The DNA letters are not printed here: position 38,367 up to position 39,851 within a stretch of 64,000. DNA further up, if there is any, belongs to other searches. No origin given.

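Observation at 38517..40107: AT-rich two-gene cassette: ABC-type (AAA_15/21) ATPase translationally coupled to a small Cys-rich PD-(D/E)xK-like protein; candidate undescribed defence module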

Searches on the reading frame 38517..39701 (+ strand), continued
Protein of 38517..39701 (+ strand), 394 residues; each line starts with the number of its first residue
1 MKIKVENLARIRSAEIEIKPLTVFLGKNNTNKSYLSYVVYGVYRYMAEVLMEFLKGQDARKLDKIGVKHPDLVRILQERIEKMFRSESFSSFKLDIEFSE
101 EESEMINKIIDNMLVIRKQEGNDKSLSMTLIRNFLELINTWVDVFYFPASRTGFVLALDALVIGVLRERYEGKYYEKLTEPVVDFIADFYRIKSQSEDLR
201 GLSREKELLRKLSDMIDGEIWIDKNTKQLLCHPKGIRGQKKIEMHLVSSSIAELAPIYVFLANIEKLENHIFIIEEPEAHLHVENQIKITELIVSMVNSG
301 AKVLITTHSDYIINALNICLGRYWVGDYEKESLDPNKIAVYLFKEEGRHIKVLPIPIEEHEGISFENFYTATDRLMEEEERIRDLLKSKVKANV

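Call 92: fold_search(model_id=the predicted structure, library=pdb)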
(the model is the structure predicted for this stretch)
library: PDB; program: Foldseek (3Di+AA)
matches with E <= 10: 1187; with E <= 0.001: 188
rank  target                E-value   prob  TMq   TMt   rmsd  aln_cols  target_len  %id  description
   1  9n69_B                3.7e-08  1.00  0.36  0.29  18.7       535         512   12  Structure of the retron IA complex with HNH nuclease in the "down" orientation (released 2025-04-23)
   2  9n69_A                6.2e-08  1.00  0.43  0.34  16.9       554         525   11  Structure of the retron IA complex with HNH nuclease in the "down" orientation (released 2025-04-23)
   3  9n69_D                6.6e-08  1.00  0.42  0.39  13.8       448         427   12  Structure of the retron IA complex with HNH nuclease in the "down" orientation (released 2025-04-23)
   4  9lp9_B                7.0e-08  1.00  0.33  0.19  16.6       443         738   13  The cryo-EM structure of retron Eco8 in a standby state (released 2025-11-19)
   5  5dny_B                9.1e-08  1.00  0.40  0.43  18.8       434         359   12  Structure of the ATPrS-Mre11/Rad50-DNA complex (released 2016-02-24)
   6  9n6b_A                1.1e-07  1.00  0.45  0.35  17.6       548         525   11  Structure of the retron IA complex with HNH nuclease in the "up" orientation (released 2025-04-23)
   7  8sux_C                1.2e-07  1.00  0.42  0.44  13.9       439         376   12  Structure of E. coli PtuA hexamer (released 2024-01-10)
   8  9n69_C                1.2e-07  1.00  0.42  0.38  21.5       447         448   11  Structure of the retron IA complex with HNH nuclease in the "down" orientation (released 2025-04-23)
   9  9u9y_A                1.2e-07  1.00  0.43  0.40  12.1       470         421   13  Cryo-EM structure of retron Ec78 effector complex (released 2025-12-10)
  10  9n6b_B                1.3e-07  1.00  0.33  0.27  21.4       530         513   12  Structure of the retron IA complex with HNH nuclease in the "up" orientation (released 2025-04-23)
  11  4nck_B                1.8e-07  1.00  0.43  0.52   9.7       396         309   14  Crystal Structure of Pyrococcus furiosis Rad50 R797G mutation (released 2014-03-05)
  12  5dny_D                2.8e-07  1.00  0.39  0.43  19.4       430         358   13  Structure of the ATPrS-Mre11/Rad50-DNA complex (released 2016-02-24)
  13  8ro8_A                2.9e-07  1.00  0.35  0.39  18.0       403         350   13  Human cohesin SMC1A-HD(longCC-EQ)/RAD21-C complex - Apo closed P-loop conformation (released 2024-09-11)
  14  9lpa_B                3.3e-07  1.00  0.36  0.21  16.7       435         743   13  The cryo-EM structure of retron Eco8 in an active state (released 2025-11-19)
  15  8ro9_C                3.4e-07  1.00  0.38  0.44  10.7       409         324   10  Human cohesin SMC1A-HD(longCC-EQ)/RAD21-C complex - Open/closed P-loop conformation (released 2024-09-11)
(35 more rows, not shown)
